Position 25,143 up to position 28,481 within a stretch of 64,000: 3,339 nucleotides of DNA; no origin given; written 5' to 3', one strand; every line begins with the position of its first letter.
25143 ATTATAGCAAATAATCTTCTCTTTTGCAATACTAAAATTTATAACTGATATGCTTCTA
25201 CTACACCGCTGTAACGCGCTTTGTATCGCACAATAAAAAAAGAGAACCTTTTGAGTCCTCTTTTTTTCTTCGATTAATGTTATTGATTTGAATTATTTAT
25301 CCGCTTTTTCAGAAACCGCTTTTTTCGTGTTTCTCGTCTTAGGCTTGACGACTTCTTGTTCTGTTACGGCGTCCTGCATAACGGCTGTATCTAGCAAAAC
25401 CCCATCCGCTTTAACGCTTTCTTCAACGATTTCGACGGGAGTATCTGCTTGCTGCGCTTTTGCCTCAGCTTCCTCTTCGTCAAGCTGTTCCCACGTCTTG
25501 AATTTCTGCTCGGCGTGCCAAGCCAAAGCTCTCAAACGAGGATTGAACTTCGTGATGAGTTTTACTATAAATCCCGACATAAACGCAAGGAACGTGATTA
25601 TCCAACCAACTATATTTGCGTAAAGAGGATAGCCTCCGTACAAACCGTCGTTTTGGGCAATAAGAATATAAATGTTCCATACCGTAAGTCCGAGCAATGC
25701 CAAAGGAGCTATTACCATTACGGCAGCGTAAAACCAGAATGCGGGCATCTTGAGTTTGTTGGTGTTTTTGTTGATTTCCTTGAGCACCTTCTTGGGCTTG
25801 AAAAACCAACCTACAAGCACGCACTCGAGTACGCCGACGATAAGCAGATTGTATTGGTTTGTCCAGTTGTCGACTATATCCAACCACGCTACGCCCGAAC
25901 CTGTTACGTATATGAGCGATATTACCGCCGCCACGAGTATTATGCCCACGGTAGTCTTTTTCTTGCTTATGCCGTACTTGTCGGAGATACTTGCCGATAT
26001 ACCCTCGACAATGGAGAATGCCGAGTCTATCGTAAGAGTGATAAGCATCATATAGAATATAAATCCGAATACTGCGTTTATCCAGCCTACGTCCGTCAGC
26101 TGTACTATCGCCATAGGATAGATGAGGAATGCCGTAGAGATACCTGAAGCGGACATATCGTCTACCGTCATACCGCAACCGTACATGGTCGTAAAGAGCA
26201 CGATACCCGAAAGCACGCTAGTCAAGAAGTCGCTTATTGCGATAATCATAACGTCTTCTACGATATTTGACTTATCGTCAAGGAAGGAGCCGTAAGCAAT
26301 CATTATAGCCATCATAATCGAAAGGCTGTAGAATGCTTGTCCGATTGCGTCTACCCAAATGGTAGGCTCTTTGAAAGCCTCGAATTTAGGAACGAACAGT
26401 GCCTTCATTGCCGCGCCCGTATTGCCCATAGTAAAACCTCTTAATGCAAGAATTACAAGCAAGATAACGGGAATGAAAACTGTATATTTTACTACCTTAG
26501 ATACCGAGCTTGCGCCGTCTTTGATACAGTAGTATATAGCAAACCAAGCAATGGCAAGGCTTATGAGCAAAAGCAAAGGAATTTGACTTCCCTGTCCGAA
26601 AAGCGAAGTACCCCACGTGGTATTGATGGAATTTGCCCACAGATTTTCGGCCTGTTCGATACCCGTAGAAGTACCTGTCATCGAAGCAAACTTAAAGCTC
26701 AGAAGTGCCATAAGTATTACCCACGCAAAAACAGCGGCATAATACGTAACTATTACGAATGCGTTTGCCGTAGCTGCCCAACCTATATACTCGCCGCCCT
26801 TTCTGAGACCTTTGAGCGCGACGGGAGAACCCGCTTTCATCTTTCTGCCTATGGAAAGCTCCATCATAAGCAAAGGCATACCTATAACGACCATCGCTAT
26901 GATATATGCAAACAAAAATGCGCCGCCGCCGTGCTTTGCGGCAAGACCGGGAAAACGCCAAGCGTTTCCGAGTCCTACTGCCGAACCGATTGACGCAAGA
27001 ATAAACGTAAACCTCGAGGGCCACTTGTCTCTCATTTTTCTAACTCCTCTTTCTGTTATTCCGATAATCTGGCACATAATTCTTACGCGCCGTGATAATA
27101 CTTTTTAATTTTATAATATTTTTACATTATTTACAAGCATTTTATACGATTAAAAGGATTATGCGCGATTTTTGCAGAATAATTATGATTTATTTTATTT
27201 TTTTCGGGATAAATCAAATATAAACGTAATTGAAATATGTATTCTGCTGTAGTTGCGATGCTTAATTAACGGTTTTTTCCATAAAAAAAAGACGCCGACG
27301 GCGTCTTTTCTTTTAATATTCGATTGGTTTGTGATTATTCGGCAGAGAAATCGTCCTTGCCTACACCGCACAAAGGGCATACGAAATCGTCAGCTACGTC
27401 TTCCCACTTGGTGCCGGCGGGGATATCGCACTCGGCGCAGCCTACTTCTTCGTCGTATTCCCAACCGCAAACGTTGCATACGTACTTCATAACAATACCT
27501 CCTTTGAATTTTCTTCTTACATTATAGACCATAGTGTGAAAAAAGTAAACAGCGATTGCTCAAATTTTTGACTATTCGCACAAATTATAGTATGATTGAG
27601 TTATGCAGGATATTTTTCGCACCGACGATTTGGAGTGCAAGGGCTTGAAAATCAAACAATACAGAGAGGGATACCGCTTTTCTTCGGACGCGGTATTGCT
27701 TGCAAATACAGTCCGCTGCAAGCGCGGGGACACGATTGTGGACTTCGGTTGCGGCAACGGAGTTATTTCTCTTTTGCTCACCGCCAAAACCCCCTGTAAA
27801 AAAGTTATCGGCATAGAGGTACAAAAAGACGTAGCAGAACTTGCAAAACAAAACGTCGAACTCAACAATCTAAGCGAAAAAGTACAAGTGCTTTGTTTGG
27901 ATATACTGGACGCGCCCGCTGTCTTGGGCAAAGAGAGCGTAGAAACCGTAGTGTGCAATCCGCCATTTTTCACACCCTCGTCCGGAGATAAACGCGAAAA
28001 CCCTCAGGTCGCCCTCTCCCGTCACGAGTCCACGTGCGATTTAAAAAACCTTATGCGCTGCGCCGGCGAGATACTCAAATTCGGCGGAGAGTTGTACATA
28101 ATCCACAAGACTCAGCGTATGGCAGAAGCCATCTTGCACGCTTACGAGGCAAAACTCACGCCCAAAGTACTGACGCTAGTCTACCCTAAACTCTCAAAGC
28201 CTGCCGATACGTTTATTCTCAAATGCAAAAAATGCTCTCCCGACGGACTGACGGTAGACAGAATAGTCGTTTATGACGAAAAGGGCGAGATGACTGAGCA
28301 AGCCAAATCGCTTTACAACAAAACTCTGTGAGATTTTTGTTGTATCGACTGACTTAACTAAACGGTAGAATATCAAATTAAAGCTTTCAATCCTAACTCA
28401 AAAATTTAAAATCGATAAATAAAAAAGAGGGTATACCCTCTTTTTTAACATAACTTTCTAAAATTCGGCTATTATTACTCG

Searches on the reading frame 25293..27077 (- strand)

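Call 71: search_protein_families(library=pfam, proteins=[window:25293-27077:-], max_evalue=0.00001)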
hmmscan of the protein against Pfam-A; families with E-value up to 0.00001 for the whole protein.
window:25293-27077:- (594 aa): 1 family
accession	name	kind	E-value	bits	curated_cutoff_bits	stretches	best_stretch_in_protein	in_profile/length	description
PF00209.24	SNF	-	2e-85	287.9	27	2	142-501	154-512/524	Sodium:neurotransmitter symporter family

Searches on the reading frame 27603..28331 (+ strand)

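Call 71: search_protein_families(library=pfam, proteins=[window:27603-28331:+], max_evalue=0.00001)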
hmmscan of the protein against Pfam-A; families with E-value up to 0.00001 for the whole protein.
window:27603-28331:+ (242 aa): 10 families
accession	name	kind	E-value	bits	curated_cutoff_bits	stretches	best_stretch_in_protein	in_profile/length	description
PF05175.20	MTS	-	6.2e-18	65.4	23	1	31-179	21-151/170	Methyltransferase small domain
PF13847.12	Methyltransf_31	-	1.2e-11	45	27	1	41-170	3-113/145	Methyltransferase domain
PF13649.12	Methyltransf_25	-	1.7e-09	38.7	27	1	45-119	1-71/97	Methyltransferase domain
PF06325.19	PrmA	-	1.1e-08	35.4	22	1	39-119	159-233/296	Ribosomal protein L11 methyltransferase (PrmA)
PF12847.13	Methyltransf_18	-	1.2e-07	32.3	27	1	39-117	12-87/151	Methyltransferase domain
PF08241.18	Methyltransf_11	-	1.3e-06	29.4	21.2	1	46-119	1-67/95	Methyltransferase domain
PF02475.24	TRM5-TYW2_MTfase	-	1.6e-06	28.6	28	1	39-104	34-99/164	TRM5/TYW2 methyltransferase domain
PF05971.18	Methyltransf_10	-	2.1e-06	27.8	23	1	34-170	95-239/299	RNA methyltransferase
PF02384.22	N6_Mtase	-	4.4e-06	26.7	20.4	1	32-125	37-138/311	N-6 DNA Methylase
PF02390.23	Methyltransf_4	-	8.8e-06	25.7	24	0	44-117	4-77/173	Putative methyltransferase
